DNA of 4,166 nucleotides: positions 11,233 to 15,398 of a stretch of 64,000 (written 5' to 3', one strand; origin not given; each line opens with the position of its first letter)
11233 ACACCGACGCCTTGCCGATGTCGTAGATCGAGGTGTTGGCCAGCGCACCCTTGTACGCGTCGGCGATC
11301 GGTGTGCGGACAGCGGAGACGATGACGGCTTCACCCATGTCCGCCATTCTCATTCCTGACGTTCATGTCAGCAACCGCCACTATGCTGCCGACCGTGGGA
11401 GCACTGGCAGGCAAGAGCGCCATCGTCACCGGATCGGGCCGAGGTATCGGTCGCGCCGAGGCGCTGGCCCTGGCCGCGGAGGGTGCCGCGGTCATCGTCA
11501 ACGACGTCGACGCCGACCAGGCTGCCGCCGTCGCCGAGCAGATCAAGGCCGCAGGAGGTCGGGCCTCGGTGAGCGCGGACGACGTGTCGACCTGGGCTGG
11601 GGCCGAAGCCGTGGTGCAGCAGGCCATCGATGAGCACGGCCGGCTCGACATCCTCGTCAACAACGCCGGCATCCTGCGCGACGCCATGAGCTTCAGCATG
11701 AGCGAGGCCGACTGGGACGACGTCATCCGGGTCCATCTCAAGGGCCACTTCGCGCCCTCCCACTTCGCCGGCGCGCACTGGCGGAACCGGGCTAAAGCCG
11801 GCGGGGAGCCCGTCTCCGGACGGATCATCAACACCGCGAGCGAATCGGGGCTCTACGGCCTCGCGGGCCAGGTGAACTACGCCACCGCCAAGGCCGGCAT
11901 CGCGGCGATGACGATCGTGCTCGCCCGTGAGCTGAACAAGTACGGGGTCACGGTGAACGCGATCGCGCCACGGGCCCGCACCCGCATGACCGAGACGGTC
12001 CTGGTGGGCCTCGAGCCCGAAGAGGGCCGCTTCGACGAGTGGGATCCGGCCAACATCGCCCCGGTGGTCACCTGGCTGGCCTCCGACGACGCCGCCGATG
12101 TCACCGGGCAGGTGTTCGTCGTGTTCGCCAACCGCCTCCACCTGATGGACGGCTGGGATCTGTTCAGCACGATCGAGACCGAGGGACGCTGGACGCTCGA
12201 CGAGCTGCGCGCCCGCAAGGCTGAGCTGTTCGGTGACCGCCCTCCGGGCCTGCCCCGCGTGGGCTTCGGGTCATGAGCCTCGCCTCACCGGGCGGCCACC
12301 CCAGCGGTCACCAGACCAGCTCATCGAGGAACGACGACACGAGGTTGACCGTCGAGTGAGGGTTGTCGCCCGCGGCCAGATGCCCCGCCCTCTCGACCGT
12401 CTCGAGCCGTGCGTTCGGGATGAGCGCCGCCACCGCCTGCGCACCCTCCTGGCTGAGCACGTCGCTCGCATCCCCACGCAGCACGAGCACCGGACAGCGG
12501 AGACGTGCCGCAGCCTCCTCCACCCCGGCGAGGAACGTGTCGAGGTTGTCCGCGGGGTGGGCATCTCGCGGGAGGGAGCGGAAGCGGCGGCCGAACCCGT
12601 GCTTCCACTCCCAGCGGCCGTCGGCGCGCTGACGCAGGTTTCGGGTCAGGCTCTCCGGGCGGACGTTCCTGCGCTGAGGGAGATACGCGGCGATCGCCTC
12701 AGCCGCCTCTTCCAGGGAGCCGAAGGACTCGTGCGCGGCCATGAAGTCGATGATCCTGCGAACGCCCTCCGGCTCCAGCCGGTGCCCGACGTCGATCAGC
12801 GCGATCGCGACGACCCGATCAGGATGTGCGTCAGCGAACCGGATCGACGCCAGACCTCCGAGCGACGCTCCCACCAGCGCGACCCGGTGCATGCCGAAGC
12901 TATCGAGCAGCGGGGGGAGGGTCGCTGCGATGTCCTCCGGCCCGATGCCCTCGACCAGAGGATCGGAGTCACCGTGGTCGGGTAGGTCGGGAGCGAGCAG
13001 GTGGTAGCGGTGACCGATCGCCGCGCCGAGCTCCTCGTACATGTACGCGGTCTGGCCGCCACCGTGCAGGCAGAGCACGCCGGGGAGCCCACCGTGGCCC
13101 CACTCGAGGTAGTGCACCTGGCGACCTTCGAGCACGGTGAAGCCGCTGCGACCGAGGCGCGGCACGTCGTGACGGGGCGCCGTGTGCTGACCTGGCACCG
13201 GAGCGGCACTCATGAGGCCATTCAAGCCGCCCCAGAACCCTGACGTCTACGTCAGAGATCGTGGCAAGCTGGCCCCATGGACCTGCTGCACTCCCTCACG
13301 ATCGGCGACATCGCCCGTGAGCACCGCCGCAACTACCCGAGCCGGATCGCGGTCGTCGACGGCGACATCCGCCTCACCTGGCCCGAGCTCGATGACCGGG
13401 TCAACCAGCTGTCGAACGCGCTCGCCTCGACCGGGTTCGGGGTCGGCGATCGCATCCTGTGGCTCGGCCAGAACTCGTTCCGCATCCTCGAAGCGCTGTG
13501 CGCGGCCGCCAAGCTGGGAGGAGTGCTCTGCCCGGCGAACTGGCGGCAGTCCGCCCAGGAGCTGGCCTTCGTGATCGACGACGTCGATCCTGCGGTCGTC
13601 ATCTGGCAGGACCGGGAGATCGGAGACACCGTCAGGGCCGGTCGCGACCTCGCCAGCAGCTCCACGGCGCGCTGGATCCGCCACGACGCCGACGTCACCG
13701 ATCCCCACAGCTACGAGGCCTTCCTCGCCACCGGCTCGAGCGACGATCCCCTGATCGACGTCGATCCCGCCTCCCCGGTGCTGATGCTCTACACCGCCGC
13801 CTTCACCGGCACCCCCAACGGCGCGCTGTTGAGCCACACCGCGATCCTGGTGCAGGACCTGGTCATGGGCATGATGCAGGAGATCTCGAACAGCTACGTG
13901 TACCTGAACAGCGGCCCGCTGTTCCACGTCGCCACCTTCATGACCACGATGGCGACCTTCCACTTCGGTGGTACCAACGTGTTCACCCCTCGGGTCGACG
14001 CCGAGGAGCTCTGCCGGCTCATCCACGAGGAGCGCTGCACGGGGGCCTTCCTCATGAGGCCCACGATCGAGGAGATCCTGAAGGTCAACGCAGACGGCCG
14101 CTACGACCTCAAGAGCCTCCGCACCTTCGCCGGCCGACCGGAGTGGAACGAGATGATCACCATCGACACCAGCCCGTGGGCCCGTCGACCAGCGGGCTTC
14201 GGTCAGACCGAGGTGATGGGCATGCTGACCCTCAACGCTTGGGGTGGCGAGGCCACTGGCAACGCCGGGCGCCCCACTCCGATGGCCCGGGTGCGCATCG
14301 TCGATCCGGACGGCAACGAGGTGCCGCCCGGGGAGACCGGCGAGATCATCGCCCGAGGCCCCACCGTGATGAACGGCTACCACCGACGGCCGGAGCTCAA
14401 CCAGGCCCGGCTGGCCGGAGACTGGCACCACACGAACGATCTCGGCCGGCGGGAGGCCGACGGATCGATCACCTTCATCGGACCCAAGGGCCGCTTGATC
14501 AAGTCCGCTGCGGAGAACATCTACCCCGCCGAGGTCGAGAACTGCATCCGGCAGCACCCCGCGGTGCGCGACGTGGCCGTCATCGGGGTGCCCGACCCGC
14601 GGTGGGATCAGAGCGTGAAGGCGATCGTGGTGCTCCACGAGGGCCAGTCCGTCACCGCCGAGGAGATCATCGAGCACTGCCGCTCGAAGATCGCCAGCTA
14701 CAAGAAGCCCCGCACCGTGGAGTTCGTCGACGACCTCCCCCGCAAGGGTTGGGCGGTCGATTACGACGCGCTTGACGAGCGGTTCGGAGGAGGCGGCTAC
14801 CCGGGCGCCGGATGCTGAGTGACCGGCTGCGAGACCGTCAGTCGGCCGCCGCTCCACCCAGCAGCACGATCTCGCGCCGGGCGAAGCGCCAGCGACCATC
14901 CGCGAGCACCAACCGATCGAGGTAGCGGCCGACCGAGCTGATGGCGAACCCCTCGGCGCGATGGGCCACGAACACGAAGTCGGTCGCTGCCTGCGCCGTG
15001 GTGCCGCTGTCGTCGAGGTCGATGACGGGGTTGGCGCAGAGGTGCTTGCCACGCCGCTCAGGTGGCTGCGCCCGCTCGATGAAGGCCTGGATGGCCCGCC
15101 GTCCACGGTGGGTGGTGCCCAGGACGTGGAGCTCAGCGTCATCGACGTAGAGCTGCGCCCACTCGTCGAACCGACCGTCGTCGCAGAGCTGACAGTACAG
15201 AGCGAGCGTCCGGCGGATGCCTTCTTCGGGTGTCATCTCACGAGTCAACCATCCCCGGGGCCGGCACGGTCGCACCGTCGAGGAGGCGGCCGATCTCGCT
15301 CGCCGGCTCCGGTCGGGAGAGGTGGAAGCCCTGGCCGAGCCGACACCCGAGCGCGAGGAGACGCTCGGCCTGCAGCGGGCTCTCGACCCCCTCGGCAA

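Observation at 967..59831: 17 copies of a 20-bp palindrome (core TGACR-N4-YGTCA, flanks near AACC...GGTT) mark nearly every promoter region of a >55-kb CoA-thioester catabolic supercluster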

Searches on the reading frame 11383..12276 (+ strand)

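Call 11: search_protein_families(library=pfam, proteins=[window:11383-12276:+], max_evalue=0.00001)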
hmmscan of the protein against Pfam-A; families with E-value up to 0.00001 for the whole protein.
window:11383-12276:+ (297 aa): 3 families
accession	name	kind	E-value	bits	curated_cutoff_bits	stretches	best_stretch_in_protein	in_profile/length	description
PF00106.31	adh_short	-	2.8e-46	157.9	26.6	1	11-203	1-187/195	short chain dehydrogenase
PF13561.12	adh_short_C2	-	9.4e-38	130.5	27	1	20-247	6-231/236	Enoyl-(Acyl carrier protein) reductase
PF08659.16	KR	-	1.5e-09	38.5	22.6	1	14-176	4-159/180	KR domain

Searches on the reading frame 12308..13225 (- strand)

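Call 12: search_protein_families(library=pfam, proteins=[window:12308-13225:-], max_evalue=0.00001)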
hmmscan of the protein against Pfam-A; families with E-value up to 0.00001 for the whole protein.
window:12308-13225:- (305 aa): 3 families
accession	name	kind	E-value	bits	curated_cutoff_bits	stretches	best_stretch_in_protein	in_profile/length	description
PF12697.13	Abhydrolase_6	-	1.6e-20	75.2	26.3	1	50-291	1-213/217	Alpha/beta hydrolase family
PF00561.26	Abhydrolase_1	-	3.3e-19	70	25.8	1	50-289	3-245/245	alpha/beta hydrolase fold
PF12146.15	Hydrolase_4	-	6.2e-09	35.9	27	0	50-197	7-152/239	Serine aminopeptidase, S33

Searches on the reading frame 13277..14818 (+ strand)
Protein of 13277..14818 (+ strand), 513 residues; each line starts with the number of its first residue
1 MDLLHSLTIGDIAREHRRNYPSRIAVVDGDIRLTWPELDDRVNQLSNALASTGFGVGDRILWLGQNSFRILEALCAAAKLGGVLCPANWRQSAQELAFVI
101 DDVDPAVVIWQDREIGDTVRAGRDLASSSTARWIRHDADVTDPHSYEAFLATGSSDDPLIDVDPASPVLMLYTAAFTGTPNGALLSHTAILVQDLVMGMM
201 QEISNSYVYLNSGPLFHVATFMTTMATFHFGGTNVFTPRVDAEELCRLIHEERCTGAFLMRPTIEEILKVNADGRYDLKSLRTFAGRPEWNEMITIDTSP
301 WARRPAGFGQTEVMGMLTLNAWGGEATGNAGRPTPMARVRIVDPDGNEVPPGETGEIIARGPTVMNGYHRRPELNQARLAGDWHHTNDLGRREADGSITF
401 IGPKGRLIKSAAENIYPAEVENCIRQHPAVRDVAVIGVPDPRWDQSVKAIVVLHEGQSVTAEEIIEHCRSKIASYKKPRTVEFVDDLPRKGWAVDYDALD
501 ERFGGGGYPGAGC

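Call 12: search_protein_families(library=pfam, proteins=[window:13277-14818:+], max_evalue=0.00001)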
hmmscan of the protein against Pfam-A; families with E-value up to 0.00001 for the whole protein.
window:13277-14818:+ (513 aa): 2 families
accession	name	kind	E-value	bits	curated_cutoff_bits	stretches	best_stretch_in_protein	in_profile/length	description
PF00501.34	AMP-binding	-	3.6e-62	210.8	29.9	1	15-369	3-384/384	AMP-binding enzyme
PF13193.12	AMP-binding_C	-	2.8e-22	79.9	24.5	1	419-490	1-72/76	AMP-binding enzyme C-terminal domain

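Call 55: search_protein_families(library=ncbifam, proteins=[window:13277-14818:+], max_evalue=1e-10)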
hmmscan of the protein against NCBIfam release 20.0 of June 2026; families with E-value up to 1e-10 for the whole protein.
window:13277-14818:+ (513 aa): 90 families (the best 25 are shown)
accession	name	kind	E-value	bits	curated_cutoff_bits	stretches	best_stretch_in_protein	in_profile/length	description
NF004837.0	PRK06187.1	subfamily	1.1e-107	360.5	476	1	6-489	7-507/531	long-chain-fatty-acid--CoA ligase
NF006182.0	PRK08316.1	subfamily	1e-90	304.7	663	1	6-490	10-503/523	fatty acyl-CoA synthetase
NF005857.1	PRK07786.1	exception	1.7e-77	261.1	733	1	32-490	34-498/513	fatty-acid--CoA ligase FadD5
NF005676.0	PRK07470.1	equivalog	4.9e-75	253.2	774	1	10-492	23-517/544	acyl-CoA synthetase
NF005307.0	PRK06839.1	equivalog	4.1e-69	233.5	748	1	20-490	15-479/496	o-succinylbenzoate--CoA ligase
NF005863.0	PRK07798.1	subfamily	5.3e-69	233.2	543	1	6-490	3-517/540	acyl-CoA synthetase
NF005801.1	PRK07656.1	equivalog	5e-68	230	657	1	8-490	2-489/500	FadD3 family acyl-CoA ligase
NF004797.0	PRK06145.1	equivalog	8.2e-68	228.9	850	1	16-490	11-481/499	acyl-CoA synthetase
NF006572.0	PRK09088.1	equivalog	8.4e-66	222.6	696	1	16-490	10-473/491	acyl-CoA synthetase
NF052269.1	Staph_lig_FadD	equivalog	9.5e-66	222.1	650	1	21-490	14-479/499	long-chain-fatty-acid--CoA ligase FadD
NF006181.0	PRK08314.1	subfamily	1.3e-65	221.8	705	1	17-491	34-541/563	long-chain-fatty-acid--CoA ligase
NF009233.0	PRK12583.1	subfamily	2.8e-63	214.2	832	1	165-489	201-535/558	fatty acid CoA ligase family protein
NF006020.0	PRK08162.1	subfamily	1.6e-62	211.6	677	1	18-489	30-523/545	acyl-CoA synthetase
NF052580.1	Str24CoAsynCasG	equivalog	2.9e-61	207.5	750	1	18-490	51-536/548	steroid-24-oyl-CoA synthetase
NF004114.0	PRK05605.1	equivalog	3.9e-60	203.8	766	1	158-490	214-555/575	long-chain-fatty-acid--CoA ligase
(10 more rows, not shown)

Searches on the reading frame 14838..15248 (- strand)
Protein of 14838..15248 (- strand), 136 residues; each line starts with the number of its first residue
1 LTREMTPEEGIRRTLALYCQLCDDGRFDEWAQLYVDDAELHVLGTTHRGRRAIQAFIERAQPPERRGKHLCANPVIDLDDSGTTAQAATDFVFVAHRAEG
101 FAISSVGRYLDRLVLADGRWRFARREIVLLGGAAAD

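Call 12: search_protein_families(library=pfam, proteins=[window:14838-15248:-], max_evalue=0.00001)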
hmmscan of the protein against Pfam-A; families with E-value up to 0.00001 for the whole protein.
window:14838-15248:- (136 aa): 3 families
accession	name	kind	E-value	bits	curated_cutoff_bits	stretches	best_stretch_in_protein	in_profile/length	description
PF13577.12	SnoaL_4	-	2.3e-26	92.7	24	1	5-125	3-125/126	SnoaL-like domain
PF00866.24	Ring_hydroxyl_B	-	3.4e-09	37.3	27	0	60-130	68-138/144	Ring hydroxylating beta subunit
PF12680.13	SnoaL_2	-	2e-06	28.8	27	1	18-121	4-100/102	SnoaL-like domain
